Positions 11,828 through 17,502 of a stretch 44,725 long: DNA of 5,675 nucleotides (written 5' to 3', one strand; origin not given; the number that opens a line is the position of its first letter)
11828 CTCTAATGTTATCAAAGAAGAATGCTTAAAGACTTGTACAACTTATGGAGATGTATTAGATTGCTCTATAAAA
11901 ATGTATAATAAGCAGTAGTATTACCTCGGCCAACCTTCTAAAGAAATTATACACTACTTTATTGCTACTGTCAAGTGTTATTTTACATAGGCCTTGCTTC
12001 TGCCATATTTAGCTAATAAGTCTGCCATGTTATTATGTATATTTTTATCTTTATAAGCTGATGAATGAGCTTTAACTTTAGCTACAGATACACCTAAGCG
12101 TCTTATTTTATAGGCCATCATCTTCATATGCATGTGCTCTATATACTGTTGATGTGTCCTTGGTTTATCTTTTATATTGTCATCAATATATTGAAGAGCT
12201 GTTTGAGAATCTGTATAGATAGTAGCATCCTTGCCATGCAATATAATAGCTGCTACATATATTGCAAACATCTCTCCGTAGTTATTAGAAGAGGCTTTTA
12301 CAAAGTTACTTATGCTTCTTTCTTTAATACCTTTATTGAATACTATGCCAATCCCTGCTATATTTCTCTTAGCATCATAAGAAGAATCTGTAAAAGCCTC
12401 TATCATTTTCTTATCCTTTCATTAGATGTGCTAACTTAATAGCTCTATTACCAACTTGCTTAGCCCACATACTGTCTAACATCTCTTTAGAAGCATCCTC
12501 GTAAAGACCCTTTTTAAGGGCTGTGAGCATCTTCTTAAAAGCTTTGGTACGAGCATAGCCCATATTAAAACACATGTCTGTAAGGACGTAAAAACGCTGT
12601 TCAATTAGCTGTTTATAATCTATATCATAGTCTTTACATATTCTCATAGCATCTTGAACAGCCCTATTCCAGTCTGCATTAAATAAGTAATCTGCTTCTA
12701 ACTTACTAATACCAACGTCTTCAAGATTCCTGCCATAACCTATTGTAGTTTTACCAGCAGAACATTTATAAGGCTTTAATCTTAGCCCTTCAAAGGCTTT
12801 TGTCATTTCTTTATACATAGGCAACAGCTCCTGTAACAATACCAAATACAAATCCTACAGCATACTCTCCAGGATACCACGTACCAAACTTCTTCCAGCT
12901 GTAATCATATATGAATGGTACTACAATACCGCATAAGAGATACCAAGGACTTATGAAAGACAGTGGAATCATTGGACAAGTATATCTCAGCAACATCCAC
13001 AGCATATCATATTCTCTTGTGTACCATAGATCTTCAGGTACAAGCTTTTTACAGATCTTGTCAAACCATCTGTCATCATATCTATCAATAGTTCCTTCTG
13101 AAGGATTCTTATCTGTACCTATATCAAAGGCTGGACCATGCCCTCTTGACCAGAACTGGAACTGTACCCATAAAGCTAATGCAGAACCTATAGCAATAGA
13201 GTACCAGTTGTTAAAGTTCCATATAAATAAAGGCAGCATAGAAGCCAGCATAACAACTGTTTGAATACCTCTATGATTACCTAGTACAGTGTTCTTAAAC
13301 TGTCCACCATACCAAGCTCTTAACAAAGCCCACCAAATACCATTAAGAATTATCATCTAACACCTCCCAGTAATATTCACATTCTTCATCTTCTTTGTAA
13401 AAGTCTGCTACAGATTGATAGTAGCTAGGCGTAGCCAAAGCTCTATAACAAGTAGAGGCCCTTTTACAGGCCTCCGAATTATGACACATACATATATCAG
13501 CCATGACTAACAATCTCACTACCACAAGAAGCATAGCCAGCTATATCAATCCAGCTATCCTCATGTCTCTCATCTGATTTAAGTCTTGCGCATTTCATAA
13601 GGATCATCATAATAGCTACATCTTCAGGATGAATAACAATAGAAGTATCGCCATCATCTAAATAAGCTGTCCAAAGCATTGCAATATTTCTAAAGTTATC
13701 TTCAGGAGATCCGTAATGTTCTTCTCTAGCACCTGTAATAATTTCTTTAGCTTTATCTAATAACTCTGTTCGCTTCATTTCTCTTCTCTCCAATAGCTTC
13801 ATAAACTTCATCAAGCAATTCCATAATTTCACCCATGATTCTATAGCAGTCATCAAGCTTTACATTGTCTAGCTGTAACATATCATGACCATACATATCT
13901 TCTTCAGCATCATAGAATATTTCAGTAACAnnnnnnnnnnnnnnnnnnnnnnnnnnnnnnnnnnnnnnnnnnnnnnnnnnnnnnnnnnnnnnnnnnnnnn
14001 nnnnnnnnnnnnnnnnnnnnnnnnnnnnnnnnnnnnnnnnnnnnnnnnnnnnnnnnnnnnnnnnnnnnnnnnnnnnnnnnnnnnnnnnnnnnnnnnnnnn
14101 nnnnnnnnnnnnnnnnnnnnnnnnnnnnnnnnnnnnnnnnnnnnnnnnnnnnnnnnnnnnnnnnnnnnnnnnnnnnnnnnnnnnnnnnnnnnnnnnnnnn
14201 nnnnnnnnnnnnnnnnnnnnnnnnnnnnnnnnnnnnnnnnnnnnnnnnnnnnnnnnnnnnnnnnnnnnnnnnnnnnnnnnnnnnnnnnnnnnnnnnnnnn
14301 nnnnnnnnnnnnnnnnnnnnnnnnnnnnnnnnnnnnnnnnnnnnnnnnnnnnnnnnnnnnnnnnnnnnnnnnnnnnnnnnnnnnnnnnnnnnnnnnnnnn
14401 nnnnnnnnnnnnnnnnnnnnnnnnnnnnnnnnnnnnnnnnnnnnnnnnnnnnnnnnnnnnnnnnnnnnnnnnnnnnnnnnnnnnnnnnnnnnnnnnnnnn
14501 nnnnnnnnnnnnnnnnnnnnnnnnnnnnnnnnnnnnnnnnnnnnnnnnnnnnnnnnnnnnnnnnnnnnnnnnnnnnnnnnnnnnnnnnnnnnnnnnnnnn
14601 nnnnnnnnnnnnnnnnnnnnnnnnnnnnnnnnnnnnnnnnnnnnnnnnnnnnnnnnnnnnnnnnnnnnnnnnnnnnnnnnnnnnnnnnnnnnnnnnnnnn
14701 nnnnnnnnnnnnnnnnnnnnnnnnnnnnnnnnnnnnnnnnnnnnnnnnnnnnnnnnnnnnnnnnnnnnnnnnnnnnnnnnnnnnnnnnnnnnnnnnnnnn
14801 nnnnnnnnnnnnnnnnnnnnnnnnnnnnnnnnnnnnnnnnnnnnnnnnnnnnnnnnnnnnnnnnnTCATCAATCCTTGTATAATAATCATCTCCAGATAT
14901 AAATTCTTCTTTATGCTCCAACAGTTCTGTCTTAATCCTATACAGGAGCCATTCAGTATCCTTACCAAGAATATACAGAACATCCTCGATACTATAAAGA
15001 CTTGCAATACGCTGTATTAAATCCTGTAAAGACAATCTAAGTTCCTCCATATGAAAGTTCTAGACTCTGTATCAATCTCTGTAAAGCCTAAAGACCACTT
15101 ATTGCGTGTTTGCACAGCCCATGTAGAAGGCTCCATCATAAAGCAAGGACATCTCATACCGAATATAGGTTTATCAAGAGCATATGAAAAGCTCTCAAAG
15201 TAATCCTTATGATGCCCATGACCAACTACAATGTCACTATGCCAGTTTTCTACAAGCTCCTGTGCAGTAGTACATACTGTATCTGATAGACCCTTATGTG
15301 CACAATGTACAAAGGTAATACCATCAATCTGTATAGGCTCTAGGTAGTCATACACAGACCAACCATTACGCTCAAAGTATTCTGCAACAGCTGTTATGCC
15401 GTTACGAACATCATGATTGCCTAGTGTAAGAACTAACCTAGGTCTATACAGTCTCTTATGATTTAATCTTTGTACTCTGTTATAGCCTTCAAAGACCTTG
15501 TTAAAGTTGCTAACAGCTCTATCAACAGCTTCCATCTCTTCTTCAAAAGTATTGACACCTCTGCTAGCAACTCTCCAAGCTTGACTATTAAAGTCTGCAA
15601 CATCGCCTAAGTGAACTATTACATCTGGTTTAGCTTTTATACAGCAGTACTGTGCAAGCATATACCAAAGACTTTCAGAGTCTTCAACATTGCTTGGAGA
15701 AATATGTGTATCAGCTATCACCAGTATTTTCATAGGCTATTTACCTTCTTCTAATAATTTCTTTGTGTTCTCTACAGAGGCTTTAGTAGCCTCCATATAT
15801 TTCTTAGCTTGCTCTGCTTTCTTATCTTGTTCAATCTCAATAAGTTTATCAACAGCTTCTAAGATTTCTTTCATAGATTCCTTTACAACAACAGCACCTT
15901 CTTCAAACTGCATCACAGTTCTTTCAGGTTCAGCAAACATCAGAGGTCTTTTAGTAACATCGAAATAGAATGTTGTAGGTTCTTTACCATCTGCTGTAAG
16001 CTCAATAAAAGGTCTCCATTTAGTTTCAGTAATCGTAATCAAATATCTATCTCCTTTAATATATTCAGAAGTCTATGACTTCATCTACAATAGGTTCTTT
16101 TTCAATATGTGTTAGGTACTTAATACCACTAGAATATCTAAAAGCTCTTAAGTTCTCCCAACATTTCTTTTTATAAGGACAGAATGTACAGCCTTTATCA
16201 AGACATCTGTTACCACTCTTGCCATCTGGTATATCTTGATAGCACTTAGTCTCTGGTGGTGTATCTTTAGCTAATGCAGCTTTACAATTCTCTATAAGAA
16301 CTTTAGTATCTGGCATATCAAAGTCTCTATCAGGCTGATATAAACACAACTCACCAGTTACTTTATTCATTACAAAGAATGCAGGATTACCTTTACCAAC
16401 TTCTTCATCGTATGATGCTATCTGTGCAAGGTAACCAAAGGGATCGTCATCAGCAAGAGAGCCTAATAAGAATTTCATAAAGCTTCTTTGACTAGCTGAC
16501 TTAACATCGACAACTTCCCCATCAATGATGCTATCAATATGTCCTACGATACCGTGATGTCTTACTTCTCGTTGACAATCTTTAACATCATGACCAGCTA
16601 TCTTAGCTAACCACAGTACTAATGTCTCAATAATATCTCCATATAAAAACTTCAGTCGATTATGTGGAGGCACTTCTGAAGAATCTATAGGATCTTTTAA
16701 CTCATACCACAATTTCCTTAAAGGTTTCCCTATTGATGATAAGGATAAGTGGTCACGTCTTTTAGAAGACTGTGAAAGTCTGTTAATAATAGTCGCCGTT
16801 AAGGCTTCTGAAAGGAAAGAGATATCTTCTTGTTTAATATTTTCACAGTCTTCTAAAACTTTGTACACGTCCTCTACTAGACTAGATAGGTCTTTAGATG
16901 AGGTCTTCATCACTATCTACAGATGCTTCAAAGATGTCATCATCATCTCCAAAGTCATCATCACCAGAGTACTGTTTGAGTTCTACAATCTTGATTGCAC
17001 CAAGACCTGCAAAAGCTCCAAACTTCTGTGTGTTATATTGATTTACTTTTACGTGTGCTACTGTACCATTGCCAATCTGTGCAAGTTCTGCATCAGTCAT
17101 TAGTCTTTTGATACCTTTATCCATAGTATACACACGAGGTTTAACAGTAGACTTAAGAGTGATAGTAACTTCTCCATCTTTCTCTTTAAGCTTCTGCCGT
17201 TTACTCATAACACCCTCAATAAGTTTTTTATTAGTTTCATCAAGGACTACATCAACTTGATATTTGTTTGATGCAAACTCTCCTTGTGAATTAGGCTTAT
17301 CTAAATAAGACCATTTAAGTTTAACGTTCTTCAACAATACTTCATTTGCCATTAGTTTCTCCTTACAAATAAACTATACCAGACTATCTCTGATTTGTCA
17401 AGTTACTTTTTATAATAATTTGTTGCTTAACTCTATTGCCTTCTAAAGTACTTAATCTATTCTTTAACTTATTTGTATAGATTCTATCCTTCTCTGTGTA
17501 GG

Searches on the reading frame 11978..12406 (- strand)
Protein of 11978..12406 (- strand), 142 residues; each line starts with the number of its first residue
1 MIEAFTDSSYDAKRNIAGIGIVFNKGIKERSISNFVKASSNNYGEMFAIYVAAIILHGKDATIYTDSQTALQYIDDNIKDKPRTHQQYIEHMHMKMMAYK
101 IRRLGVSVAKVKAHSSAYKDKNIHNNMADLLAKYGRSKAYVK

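Call 53: search_protein_families(library=phrogs, proteins=[window:11978-12406:-])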
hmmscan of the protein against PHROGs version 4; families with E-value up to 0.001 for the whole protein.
window:11978-12406:- (142 aa): 1 family
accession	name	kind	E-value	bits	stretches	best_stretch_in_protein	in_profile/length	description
phrog_531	-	DNA, RNA and nucleotide metabolism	5.3e-18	66.3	1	1-138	75-226/285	Rnase H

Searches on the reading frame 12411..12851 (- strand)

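Call 53: search_protein_families(library=phrogs, proteins=[window:12411-12851:-])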
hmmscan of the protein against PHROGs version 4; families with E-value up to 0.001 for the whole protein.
window:12411-12851:- (146 aa): 7 families
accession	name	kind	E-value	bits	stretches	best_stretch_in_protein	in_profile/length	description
phrog_7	-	lysis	5.9e-19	68.7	1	15-130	560-674/873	endolysin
phrog_13211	-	tail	7.4e-16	58.3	1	19-141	756-880/887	baseplate hub subunit and tail lysozyme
phrog_15410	-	unknown function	6.9e-13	49.3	1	18-140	178-307/311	-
phrog_33534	-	unknown function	5.6e-12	46.5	1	79-145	11-83/94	-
phrog_2083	-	head and packaging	3e-08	33.7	1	19-144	769-899/908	internal virion lysozyme motif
phrog_430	-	tail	8.7e-08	32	1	13-138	167-279/868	baseplate hub subunit and tail lysozyme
phrog_33083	-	lysis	0.00015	21.6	1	16-124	10-115/456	endolysin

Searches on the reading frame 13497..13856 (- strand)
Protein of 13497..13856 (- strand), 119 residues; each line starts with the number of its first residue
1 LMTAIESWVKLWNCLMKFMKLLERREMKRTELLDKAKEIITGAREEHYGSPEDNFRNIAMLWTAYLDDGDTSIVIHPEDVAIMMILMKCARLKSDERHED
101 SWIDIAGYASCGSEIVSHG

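Call 53: search_protein_families(library=phrogs, proteins=[window:13497-13856:-])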
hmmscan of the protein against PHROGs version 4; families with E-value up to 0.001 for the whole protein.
window:13497-13856:- (119 aa): 6 families
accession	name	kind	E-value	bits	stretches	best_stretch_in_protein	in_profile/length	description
phrog_474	-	other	1.2e-33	118.2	1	10-116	113-211/274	phosphofructokinase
phrog_1167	-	other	3.9e-28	99.8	1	31-115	5-84/169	phosphofructokinase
phrog_6328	-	unknown function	6.2e-25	89.8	1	22-117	152-243/249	-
phrog_18396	-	unknown function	2e-16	61.8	1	27-116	155-245/248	-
phrog_6342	-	unknown function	7.8e-10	40.2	1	28-117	50-134/236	-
phrog_1597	-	unknown function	1.7e-09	39.3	1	35-115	104-179/189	-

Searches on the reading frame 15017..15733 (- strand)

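Call 53: search_protein_families(library=phrogs, proteins=[window:15017-15733:-])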
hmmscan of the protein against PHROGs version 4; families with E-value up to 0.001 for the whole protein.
window:15017-15733:- (238 aa): 2 families
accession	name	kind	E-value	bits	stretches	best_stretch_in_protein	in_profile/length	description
phrog_221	-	other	2.2e-18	67.6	1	1-221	112-335/367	metallo-phosphoesterase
phrog_547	-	other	0.00092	19.4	0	1-174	29-164/245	phosphoesterase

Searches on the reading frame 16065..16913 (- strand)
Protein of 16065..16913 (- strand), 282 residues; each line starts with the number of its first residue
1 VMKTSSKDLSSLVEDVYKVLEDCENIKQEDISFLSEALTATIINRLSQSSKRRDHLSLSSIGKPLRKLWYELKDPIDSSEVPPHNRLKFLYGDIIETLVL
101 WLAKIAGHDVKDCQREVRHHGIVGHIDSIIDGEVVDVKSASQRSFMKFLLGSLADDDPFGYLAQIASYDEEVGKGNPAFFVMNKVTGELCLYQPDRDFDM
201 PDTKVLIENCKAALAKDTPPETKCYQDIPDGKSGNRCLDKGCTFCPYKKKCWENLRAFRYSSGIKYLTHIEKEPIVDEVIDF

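Call 53: search_protein_families(library=phrogs, proteins=[window:16065-16913:-])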
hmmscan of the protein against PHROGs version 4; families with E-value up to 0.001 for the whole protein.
window:16065-16913:- (282 aa): 2 families
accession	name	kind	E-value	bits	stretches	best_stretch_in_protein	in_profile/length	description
phrog_1990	-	DNA, RNA and nucleotide metabolism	1.2e-33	117.7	1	26-255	9-239/290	Cas4-domain exonuclease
phrog_1706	-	DNA, RNA and nucleotide metabolism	3.3e-16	60.6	1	27-269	21-260/293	CRISPR/Cas system associated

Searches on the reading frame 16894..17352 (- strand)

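Call 53: search_protein_families(library=phrogs, proteins=[window:16894-17352:-])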
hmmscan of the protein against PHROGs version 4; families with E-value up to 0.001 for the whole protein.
window:16894-17352:- (152 aa): 1 family
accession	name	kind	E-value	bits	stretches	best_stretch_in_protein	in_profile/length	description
phrog_112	-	DNA, RNA and nucleotide metabolism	3.6e-17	63.9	1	3-149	20-206/265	Gp2.5-like ssDNA binding protein and ssDNA annealing protein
